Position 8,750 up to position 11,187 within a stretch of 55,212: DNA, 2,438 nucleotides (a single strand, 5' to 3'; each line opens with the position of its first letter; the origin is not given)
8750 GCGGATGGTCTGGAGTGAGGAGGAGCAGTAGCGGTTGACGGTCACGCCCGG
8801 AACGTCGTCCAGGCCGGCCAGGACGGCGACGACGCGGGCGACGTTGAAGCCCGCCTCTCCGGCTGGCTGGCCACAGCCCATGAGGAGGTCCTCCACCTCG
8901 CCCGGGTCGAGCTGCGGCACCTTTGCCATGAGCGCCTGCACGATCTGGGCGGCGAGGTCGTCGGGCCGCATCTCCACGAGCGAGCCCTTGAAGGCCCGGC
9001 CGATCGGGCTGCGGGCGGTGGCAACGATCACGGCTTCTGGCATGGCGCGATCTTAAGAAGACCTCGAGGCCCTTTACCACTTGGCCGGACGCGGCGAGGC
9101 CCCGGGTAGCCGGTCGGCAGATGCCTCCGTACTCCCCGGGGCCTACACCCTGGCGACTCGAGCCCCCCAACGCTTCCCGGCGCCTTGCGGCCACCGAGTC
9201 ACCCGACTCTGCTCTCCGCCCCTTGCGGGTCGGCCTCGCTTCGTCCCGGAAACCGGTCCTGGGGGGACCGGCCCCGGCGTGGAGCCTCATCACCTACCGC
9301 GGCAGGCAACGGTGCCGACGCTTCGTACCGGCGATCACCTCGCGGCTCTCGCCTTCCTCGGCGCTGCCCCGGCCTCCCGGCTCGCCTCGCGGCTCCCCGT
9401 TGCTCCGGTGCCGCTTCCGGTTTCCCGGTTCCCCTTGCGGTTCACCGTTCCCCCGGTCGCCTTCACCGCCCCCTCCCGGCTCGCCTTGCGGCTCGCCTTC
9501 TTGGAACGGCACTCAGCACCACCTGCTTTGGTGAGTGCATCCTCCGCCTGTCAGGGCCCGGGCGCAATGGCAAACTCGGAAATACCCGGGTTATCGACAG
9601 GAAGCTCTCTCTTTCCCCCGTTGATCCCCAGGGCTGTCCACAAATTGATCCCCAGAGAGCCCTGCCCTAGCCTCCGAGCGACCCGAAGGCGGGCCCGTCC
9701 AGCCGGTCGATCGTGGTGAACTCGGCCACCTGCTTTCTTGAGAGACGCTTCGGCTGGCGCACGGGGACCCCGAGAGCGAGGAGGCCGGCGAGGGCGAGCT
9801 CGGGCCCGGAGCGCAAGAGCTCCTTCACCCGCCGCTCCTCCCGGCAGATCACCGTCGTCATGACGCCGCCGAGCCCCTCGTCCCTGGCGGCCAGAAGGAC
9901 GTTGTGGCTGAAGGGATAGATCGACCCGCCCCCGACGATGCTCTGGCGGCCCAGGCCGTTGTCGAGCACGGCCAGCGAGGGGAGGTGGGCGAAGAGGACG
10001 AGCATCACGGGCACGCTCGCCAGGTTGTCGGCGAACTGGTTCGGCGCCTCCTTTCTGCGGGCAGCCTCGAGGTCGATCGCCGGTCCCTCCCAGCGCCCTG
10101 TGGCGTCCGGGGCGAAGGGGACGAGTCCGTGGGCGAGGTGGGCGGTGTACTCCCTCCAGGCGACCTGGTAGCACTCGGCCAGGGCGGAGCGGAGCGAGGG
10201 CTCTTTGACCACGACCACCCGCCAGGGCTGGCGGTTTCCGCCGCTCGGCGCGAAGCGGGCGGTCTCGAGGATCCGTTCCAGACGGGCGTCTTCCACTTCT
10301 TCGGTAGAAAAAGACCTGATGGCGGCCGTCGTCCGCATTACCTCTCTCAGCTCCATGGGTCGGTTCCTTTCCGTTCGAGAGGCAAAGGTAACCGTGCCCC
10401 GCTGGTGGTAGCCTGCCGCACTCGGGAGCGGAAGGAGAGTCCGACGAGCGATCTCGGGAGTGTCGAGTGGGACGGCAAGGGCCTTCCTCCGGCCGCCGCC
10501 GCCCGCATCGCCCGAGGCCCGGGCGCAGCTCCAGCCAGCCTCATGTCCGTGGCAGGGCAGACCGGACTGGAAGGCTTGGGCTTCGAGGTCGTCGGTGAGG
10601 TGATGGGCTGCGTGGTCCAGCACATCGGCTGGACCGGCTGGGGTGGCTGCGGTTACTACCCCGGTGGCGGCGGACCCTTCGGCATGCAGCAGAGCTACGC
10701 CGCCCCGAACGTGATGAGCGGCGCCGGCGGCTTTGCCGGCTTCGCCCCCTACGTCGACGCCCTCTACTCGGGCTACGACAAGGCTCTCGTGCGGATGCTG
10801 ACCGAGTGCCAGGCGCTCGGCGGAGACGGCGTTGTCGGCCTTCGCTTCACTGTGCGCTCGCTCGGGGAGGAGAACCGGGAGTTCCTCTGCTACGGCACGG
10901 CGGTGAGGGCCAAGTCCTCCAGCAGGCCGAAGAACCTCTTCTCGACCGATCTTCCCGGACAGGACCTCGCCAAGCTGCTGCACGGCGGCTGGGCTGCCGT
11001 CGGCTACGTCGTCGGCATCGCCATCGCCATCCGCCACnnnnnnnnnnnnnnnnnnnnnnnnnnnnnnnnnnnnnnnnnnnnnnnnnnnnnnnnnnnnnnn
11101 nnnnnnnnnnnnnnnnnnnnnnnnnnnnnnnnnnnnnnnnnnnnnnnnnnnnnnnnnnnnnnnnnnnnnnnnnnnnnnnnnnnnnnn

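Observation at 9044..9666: Gene-free 620-bp gap packed with GNRA-tetraloop hairpins: candidate large structured RNA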

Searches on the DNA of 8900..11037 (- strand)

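Call 4: search_rna_families(source=window, start=8900, end=9800, threshold=evalue, max_evalue=10, show_alignments=3)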
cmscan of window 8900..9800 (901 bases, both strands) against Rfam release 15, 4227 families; matches with E-value up to 10: 3.
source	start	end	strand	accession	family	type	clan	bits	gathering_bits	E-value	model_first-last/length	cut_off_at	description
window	9098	9147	+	RF02796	Pab160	Gene; snRNA; snoRNA; HACA-box;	-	19.9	47.4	1.7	1-68/68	no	Pab160 RNA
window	9075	9155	-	RF01698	Chloroflexi-1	Gene; sRNA;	-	19.5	80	0.34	1-84/84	no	Chloroflexi-1 RNA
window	9017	9137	-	RF00485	K_chan_RES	Cis-reg;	-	15.4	51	6.7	1-114/114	no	Potassium channel RNA editing signal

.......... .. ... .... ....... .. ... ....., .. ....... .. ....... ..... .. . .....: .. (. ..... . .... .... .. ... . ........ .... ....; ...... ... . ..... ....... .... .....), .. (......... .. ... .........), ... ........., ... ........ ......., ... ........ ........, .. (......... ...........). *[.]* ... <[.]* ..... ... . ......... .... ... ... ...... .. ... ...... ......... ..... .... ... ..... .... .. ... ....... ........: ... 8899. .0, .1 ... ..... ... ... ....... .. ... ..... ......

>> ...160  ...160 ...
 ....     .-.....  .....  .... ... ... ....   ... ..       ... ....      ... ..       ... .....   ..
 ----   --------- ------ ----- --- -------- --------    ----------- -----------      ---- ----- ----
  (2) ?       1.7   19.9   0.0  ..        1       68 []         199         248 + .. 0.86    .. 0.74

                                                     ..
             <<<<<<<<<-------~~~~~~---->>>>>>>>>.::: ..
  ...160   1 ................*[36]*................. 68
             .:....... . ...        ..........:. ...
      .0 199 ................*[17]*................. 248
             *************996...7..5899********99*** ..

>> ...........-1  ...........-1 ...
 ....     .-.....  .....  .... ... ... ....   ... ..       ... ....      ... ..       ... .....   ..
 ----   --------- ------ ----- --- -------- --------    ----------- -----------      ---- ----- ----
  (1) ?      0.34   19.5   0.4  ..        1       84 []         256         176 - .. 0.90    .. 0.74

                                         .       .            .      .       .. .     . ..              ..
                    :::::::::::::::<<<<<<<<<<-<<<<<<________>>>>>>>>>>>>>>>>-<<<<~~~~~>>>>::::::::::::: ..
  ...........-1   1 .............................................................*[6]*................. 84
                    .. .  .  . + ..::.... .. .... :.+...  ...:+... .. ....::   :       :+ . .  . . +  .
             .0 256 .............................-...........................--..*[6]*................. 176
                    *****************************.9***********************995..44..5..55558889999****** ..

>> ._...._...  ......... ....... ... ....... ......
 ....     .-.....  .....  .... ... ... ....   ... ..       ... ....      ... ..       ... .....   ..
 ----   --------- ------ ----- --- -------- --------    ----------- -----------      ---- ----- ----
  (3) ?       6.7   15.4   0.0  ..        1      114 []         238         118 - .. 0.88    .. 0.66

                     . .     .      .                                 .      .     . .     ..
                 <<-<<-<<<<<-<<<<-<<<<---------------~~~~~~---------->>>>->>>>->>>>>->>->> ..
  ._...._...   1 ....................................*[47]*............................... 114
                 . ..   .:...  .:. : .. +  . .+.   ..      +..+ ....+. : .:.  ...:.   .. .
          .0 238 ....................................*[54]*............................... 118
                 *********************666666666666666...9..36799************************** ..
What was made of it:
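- On Any Rfam 15 family (4227 models): With permissive filters on 8900-9800 the best hit is Chloroflexi-1 at 19.5 bits against 80 (call 4).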

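Call 69: search_rna_families(sources=[L119, L109, L125, L127, L107, L137], threshold=evalue, max_evalue=5)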
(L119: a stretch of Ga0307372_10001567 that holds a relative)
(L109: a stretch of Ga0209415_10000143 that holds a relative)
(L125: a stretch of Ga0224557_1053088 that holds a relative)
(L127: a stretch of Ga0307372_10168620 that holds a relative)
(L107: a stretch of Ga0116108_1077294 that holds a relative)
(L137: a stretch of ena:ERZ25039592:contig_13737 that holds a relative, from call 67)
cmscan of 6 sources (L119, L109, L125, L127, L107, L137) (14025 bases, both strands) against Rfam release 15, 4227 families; matches with E-value up to 5: 6.
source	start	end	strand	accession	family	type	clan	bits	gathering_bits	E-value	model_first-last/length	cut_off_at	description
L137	5865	5920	+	RF03438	mir-1956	Gene; miRNA;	-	25.6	95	0.44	1-65/65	no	mir-1956 microRNA precursor family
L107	896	1018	-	RF03262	mir-1181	Gene; miRNA;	-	23.6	95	1.6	1-81/81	no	mir-1181 microRNA precursor family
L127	70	154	+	RF01698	Chloroflexi-1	Gene; sRNA;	-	20.8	80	2.4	1-84/84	no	Chloroflexi-1 RNA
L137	1053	1103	-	RF02136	HTT-AS1_3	Gene; lncRNA;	-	19.9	70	4.2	1-60/60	no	HTT antisense RNA 1 conserved region 3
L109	1125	1146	-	RF03001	leuA-Halobacteria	Cis-reg;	-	19.7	47.9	2.8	20-41/53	no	leuA-Halobacteria RNA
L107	590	646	-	RF03015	Transposase-2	Gene; sRNA;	-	19.3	42.7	4.4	1-69/69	no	Transposase-2 RNA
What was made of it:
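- On Any Rfam 15 family (4227 models): Six loci from other subfamilies give nothing relevant at E<=5 (call 69).
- Closest known: 6S RNA. Different: No Rfam hit, even at E<=10 (calls 4, 69).
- Closest known: Chloroflexi-1 RNA motif. Different: The score is far below the gathering threshold of 80 bits, with E = 0.34-2.4 (calls 4, 69).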

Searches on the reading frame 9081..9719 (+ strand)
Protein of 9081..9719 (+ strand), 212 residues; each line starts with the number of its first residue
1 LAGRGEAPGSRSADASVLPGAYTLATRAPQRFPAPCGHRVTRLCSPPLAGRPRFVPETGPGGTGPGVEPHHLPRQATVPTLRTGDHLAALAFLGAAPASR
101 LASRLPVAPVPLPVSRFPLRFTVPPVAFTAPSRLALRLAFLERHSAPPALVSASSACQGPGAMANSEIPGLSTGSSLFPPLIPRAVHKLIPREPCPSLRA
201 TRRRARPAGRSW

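Call 12: search_protein_families(library=pfam, proteins=[window:9081-9719:+], max_evalue=0.01)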
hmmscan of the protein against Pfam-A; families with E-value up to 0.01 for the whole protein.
window:9081-9719:+ (212 aa): 0 families

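Call 76: find_homologous_proteins(query=window:9081-9719:+, max_evalue=0.001)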
Query window:9081-9719:+: 2477 candidates shared short words with the query, none scored E <= 0.001.
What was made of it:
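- Checked: no homologue among 5.8 billion proteins for the longest one (call 76)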

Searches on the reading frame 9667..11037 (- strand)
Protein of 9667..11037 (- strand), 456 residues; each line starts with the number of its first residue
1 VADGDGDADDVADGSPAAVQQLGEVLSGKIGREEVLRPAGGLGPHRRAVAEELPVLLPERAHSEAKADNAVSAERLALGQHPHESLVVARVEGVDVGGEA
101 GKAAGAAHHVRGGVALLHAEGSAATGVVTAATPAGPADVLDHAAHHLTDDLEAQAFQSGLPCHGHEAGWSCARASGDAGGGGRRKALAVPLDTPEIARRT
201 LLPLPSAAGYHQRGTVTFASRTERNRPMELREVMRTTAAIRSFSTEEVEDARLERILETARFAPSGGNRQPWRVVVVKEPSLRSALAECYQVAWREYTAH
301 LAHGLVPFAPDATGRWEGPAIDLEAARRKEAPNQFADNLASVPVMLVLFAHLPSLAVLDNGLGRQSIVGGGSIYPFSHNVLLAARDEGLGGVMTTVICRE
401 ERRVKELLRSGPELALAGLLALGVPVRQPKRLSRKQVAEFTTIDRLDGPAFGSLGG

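Call 12: search_protein_families(library=pfam, proteins=[window:9667-11037:-], max_evalue=0.01)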
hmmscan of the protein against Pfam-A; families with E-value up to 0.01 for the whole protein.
window:9667-11037:- (456 aa): 2 families
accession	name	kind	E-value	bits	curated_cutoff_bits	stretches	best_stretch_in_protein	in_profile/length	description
PF00881.29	Nitroreductase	-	6.9e-19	69.1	23.5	1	239-423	6-166/167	Nitroreductase family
PF14512.11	TM1586_NiRdase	-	0.00049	20.2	27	1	246-279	152-186/215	Putative TM nitroreductase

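Call 34: find_homologous_proteins(query=window:9667-11037:-, max_evalue=1e-10)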
Query window:9667-11037:- (456 aa): 122 proteins with E <= 1e-10 among 8000 candidates; the best 120 are listed.
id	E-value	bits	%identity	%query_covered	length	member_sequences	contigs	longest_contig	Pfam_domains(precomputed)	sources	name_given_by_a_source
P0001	1.2e-139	484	57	98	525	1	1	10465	PF00881.30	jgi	jgi:nitroreductase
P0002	9.0e-84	300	62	52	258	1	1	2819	PF00881.30,PF14512.12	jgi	jgi:nitroreductase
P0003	4.9e-83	298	63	50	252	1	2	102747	PF00881.30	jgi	-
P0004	3.8e-82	295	60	49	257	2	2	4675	PF00881.30,PF14512.12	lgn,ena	-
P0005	3.5e-79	285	59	50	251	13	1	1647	PF00881.30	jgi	jgi:nitroreductase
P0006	1.5e-78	283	58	49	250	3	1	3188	PF00881.30,PF14512.12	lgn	-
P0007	7.1e-78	281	61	51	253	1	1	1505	PF00881.30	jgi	jgi:nitroreductase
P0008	3.3e-77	279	57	49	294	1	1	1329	PF00881.30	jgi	jgi:nitroreductase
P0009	6.6e-77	278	58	49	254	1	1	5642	PF00881.30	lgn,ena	-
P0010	1.2e-76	277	59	50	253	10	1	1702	PF00881.30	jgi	jgi:nitroreductase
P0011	1.3e-76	277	59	49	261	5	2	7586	PF00881.30,PF14512.12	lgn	-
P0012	2.1e-76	276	58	49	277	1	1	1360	PF00881.30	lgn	-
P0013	4.6e-76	275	58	49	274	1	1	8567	PF00881.30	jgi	jgi:nitroreductase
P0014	6.6e-76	274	58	49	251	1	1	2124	PF00881.30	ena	-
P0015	3.1e-75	272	57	49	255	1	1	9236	PF00881.30,PF14512.12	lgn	-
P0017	4.4e-74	268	63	44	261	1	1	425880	PF00881.30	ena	-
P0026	3.2e-63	232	53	48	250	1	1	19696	PF00881.30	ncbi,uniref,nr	ncbi:nitroreductase family protein [Yinghuangia soli]|uniref:Nitroreductase family protein n=1 Tax=Y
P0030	1.5e-59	220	50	50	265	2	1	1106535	PF00881.30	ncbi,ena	-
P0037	3.3e-57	213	51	48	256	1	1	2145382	PF00881.30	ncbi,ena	-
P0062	2.0e-50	190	48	49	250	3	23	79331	PF00881.30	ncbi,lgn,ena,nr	ncbi:MAG: nitroreductase family protein [Actinomycetota bacterium]|nr:nitroreductase family protein 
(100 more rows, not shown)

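Call 35: find_encoding_contigs(protein=P0026, flank=4000, max_places=3)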
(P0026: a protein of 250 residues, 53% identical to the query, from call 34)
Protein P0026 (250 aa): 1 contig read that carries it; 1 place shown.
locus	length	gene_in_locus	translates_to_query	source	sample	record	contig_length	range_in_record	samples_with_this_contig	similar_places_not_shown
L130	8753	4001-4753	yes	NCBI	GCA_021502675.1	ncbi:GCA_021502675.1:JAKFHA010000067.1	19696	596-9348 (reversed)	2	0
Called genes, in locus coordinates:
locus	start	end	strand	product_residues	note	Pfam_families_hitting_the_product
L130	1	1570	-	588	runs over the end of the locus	PF01073:3Beta_HSD (weak), PF01370:Epimerase, PF05368:NmrA, PF13460:NAD_binding_10, PF11066:DUF2867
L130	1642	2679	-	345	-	PF00376:MerR, PF13411:MerR_1, PF02310:B12-binding (weak)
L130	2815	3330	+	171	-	PF14325:DUF4383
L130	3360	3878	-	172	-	PF00903:Glyoxalase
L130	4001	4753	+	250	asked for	PF00881:Nitroreductase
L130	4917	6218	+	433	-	PF01266:DAO (weak), PF13454:NAD_binding_9 (faint), PF01593:Amino_oxidase, PF13450:NAD_binding_8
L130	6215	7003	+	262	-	PF07103:DUF1365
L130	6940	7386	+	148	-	PF10604:Polyketide_cyc2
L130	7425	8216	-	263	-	PF10099:RskA_C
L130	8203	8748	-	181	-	PF04542:Sigma70_r2, PF08281:Sigma70_r4_2, PF04545:Sigma70_r4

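Call 36: find_encoding_contigs(protein=P0062, flank=4000, max_places=4)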
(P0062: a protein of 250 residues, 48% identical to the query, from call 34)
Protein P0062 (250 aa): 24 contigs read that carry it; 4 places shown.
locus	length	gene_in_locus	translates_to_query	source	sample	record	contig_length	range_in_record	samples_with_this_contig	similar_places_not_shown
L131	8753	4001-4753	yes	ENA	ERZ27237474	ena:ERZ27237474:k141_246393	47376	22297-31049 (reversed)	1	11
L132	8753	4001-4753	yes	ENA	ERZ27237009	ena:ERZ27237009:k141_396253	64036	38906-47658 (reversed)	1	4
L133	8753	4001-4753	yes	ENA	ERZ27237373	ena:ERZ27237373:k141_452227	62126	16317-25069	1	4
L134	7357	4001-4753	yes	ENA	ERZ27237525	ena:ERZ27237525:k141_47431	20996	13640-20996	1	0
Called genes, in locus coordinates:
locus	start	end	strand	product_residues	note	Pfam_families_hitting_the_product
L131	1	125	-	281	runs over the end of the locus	PF13478:XdhC_C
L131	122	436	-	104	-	PF02625:XdhC_CoxI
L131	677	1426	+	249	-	PF06240:COXG, PF10604:Polyketide_cyc2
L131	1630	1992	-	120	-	PF03061:4HBT, PF13279:4HBT_2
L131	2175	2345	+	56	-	-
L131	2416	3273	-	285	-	-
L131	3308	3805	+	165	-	-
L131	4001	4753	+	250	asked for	PF00881:Nitroreductase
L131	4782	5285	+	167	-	-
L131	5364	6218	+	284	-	PF00702:Hydrolase (faint), PF13344:Hydrolase_6, PF13242:Hydrolase_like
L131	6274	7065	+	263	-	-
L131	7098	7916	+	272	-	PF01728:FtsJ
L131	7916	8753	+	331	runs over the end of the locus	PF01513:NAD_kinase, PF20143:NAD_kinase_C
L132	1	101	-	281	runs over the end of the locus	PF13478:XdhC_C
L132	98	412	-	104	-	PF02625:XdhC_CoxI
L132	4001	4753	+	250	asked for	PF00881:Nitroreductase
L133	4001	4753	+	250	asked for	PF00881:Nitroreductase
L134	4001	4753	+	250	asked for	PF00881:Nitroreductase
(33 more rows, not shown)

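Call 65: find_encoding_contigs(protein=P0030, flank=3000, max_places=2)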
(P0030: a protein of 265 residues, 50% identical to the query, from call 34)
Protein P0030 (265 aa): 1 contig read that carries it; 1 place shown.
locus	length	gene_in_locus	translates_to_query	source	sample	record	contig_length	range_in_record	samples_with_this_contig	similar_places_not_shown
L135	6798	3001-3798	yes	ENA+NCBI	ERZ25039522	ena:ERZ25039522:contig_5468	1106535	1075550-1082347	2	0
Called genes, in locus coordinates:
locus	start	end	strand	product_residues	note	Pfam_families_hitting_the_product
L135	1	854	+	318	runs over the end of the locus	PF00296:Bac_luciferase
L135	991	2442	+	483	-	PF10011:DUF2254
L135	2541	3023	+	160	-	PF00578:AhpC-TSA, PF08534:Redoxin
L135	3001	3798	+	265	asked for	PF00881:Nitroreductase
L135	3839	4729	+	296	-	PF00296:Bac_luciferase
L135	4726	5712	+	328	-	PF01741:MscL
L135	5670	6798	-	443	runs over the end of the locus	PF07690:MFS_1, PF12832:MFS_1_like, PF07690:MFS_1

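Call 66: find_encoding_contigs(protein=P0037, flank=3000, max_places=2)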
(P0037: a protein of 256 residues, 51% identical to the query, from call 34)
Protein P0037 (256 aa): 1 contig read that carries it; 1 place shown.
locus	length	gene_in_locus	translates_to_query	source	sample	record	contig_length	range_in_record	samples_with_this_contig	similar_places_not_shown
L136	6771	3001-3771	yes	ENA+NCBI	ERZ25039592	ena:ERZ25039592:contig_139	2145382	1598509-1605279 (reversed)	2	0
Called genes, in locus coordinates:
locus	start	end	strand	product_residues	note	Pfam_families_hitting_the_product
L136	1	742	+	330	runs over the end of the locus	PF23213: (weak), PF23212:DUF7064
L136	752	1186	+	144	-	PF13279:4HBT_2, PF03061:4HBT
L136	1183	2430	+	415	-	PF06965:Na_H_antiport_1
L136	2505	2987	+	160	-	PF00578:AhpC-TSA, PF08534:Redoxin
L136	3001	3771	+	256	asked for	PF00881:Nitroreductase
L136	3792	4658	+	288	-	PF00296:Bac_luciferase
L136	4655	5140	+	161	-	-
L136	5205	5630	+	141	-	PF01741:MscL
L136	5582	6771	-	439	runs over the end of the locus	PF12832:MFS_1_like (weak), PF07690:MFS_1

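Call 67: find_encoding_contigs(protein=P0017, flank=3000, max_places=2)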
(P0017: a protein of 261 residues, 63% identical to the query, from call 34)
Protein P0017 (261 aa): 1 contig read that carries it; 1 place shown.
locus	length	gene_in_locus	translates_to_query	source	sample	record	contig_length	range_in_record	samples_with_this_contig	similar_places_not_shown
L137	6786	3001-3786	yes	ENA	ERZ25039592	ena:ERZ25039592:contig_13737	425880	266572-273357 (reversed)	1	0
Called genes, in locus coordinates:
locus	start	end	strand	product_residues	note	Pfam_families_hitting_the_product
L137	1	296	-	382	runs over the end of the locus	PF00155:Aminotran_1_2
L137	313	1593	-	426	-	PF00202:Aminotran_3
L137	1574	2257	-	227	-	-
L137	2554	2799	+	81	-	PF06968:BATS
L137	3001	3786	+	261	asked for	PF00881:Nitroreductase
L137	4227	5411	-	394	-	PF00108:Thiolase_N, PF22691:Thiolase_C_1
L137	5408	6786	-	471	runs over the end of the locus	PF13452:FAS1_DH_region, PF12172:zf-ChsH2, PF01796:OB_ChsH2_C, PF01575:MaoC_dehydratas (weak)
